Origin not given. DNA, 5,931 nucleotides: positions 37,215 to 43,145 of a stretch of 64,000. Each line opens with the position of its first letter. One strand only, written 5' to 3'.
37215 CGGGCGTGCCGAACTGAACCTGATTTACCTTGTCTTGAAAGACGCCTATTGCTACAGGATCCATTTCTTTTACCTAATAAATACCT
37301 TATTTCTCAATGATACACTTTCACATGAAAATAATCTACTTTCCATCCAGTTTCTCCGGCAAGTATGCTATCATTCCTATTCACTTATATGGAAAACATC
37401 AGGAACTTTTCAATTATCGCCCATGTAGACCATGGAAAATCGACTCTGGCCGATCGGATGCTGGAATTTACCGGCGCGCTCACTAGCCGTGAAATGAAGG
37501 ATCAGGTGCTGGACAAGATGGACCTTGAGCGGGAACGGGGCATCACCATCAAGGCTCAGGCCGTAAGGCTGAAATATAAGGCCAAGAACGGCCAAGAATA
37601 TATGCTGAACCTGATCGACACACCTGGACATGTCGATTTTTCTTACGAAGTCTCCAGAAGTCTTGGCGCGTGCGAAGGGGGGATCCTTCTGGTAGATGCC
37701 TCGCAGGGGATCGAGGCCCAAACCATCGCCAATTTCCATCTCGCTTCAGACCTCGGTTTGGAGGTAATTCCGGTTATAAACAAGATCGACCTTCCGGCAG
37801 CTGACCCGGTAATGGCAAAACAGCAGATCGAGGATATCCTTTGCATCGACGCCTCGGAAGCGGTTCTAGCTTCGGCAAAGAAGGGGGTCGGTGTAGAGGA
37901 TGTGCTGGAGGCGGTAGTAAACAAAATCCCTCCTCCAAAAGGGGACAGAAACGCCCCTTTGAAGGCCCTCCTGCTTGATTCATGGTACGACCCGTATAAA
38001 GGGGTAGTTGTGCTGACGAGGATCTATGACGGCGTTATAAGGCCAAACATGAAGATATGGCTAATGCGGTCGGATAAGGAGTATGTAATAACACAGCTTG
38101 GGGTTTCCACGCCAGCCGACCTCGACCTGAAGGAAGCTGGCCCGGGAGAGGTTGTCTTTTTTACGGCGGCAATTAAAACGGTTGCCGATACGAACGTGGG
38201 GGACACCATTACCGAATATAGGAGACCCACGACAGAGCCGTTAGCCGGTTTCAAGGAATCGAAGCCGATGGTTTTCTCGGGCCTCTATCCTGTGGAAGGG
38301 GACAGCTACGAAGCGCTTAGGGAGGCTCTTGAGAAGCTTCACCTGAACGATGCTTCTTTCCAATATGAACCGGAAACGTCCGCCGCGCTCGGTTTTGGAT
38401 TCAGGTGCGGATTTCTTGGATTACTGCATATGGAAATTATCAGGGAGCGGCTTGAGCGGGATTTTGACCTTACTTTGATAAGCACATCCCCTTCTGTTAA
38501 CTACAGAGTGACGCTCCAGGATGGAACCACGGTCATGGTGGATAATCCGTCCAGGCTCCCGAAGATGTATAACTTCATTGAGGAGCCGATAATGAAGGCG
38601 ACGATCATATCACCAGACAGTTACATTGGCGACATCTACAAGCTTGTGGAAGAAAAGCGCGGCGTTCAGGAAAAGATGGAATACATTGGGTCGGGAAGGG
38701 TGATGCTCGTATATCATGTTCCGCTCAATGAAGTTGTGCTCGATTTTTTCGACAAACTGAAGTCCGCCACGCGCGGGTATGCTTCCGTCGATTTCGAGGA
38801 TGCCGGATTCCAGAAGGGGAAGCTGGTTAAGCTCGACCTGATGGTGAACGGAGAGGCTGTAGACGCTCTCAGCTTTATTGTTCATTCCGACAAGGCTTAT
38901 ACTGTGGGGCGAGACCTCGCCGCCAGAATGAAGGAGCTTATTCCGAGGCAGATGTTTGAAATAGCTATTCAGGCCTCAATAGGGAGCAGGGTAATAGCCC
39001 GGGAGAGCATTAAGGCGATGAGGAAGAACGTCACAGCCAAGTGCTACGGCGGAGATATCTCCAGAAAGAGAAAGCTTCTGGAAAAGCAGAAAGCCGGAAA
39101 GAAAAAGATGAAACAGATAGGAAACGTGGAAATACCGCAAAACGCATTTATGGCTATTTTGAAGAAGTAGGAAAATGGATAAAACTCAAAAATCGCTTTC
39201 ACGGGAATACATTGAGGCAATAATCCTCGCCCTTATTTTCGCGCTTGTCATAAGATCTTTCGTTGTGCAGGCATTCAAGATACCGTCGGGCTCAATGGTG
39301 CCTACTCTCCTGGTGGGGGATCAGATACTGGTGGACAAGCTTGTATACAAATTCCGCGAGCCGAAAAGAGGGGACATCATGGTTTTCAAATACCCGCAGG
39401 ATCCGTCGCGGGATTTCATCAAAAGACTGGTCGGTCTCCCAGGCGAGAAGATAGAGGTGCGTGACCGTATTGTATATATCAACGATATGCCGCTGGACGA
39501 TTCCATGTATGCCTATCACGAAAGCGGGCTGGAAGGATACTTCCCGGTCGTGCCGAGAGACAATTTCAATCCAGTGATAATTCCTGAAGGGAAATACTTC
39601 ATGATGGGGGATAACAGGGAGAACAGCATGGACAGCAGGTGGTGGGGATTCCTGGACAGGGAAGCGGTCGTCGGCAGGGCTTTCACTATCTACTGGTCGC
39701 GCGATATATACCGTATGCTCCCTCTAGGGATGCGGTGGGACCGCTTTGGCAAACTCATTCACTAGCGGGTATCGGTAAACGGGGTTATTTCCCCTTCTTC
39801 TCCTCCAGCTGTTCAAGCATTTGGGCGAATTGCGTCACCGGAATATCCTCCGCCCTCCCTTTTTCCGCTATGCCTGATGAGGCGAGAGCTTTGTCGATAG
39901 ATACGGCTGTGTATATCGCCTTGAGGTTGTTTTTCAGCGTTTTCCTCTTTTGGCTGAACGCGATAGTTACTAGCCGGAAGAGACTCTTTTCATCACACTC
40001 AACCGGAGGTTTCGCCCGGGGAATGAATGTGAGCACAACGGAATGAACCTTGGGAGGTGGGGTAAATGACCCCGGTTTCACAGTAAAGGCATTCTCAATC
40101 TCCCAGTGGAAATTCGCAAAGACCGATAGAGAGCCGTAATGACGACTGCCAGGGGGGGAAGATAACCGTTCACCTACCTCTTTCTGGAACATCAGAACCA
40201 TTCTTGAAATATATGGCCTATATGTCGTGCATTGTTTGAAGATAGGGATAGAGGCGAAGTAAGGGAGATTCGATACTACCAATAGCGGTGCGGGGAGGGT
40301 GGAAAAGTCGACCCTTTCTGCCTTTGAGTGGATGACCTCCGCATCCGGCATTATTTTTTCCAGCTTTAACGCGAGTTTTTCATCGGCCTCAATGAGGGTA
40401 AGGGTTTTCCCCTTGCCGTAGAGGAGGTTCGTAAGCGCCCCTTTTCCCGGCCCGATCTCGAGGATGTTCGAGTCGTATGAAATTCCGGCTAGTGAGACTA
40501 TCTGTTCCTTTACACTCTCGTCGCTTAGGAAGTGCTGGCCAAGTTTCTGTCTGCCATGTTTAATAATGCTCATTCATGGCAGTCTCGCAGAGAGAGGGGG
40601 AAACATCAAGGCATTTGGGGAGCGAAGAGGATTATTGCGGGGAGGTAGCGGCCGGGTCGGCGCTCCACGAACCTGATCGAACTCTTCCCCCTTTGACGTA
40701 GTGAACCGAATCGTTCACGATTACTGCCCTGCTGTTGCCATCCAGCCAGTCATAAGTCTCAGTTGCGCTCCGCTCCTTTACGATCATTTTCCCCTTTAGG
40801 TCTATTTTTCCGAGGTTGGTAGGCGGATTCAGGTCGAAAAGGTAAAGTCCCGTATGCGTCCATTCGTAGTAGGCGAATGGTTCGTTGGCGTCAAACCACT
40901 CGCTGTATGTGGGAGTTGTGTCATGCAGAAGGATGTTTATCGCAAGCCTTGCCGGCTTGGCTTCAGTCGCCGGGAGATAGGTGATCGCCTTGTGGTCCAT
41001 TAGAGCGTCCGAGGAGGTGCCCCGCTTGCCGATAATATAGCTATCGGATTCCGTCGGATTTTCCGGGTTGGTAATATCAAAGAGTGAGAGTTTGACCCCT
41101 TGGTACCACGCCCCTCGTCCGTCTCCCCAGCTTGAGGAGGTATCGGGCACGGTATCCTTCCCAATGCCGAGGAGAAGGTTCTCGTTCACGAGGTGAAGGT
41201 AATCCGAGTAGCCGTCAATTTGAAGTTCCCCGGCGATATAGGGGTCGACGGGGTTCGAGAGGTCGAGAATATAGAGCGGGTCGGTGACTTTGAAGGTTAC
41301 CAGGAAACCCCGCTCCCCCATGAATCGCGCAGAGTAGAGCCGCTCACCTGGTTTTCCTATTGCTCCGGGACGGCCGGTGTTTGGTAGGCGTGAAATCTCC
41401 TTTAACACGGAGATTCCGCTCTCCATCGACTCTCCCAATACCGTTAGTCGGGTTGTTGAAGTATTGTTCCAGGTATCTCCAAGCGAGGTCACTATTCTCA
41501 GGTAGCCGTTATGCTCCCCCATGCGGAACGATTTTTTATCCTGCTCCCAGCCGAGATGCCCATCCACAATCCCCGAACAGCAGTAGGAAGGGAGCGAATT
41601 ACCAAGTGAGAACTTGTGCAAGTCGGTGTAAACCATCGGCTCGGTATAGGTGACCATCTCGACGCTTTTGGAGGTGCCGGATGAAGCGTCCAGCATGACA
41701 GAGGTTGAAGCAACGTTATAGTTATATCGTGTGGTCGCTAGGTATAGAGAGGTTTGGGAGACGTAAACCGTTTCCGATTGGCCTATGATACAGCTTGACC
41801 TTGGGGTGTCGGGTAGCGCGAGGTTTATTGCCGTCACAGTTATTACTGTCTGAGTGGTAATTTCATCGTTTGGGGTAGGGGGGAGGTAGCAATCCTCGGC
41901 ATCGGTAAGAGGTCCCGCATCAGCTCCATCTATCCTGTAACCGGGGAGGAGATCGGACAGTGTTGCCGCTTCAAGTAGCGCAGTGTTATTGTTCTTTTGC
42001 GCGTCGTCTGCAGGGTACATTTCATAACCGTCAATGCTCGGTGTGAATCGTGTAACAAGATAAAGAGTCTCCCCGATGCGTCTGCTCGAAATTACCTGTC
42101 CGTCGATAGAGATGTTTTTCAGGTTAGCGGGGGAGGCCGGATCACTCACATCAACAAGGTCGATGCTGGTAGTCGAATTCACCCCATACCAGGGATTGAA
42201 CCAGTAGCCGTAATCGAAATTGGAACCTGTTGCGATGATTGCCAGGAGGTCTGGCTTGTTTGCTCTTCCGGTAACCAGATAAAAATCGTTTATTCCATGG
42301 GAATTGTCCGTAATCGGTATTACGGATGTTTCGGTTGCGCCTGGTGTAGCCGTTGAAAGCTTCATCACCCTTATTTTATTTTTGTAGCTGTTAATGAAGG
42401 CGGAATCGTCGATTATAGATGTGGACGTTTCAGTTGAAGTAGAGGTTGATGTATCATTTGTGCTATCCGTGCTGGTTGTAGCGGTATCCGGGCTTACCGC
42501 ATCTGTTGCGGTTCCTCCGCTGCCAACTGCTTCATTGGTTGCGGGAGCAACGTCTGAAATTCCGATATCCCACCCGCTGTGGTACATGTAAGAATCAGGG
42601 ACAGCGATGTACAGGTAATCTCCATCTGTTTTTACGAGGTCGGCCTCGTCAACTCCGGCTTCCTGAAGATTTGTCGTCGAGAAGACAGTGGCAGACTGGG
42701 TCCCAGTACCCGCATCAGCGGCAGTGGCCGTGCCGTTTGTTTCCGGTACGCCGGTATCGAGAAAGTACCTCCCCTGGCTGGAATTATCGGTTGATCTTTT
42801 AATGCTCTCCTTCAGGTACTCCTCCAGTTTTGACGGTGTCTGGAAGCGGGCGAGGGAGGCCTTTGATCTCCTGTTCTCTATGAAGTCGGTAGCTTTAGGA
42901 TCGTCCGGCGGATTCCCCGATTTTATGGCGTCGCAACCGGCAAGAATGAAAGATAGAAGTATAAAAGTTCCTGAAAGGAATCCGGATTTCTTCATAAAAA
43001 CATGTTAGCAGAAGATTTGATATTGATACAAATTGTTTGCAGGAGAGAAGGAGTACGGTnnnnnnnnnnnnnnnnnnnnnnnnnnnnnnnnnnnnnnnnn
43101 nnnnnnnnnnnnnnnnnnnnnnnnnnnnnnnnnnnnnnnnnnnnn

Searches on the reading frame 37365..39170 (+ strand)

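Call 48: search_protein_families(library=pfam, proteins=[window:37365-39170:+], max_evalue=0.00001)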
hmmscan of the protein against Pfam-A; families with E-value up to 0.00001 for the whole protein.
window:37365-39170:+ (601 aa): 4 families
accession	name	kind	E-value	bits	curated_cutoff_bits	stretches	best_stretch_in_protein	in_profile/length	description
PF00009.33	GTP_EFTU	-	1.5e-55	188.1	26.5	1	10-190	1-188/188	Elongation factor Tu GTP binding domain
PF06421.17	LepA_C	-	1.3e-51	173.7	29.7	1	494-600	1-107/107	GTP-binding protein LepA C-terminus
PF00679.30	EFG_C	-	9.6e-22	77.3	27.9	1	405-490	2-86/89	Elongation factor G C-terminus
PF03144.31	GTP_EFTU_D2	-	2.9e-12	47.3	30.3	1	213-283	1-73/73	Elongation factor Tu domain 2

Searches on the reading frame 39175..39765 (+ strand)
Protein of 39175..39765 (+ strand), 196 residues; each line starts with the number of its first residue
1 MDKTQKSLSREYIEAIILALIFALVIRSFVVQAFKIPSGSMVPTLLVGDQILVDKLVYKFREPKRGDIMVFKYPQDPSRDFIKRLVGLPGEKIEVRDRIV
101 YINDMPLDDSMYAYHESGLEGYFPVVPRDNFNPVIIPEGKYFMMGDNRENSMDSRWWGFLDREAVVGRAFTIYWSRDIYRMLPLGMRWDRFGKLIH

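Call 48: search_protein_families(library=pfam, proteins=[window:39175-39765:+], max_evalue=0.00001)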
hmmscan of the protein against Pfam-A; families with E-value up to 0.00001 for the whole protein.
window:39175-39765:+ (196 aa): 1 family
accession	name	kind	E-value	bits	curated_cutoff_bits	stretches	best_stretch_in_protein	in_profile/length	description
PF10502.14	Peptidase_S26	-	6.9e-55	186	22.9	1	10-174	2-168/168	Signal peptidase, peptidase S26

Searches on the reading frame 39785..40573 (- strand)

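Call 48: search_protein_families(library=pfam, proteins=[window:39785-40573:-], max_evalue=0.00001)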
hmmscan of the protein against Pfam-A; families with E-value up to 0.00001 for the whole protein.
window:39785-40573:- (262 aa): 1 family
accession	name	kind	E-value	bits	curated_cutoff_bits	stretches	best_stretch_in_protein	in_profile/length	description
PF00398.26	RrnaAD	-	1.3e-52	178.9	24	1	6-256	3-261/263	Ribosomal RNA adenine dimethylase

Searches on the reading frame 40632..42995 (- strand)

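Call 48: search_protein_families(library=pfam, proteins=[window:40632-42995:-], max_evalue=0.00001)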
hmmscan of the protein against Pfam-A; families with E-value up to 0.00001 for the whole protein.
window:40632-42995:- (787 aa): 1 family
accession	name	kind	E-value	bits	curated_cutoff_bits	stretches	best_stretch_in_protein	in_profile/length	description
PF09826.15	Beta_propel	-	3.1e-113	379.7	22.4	2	196-776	20-491/495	Beta propeller domain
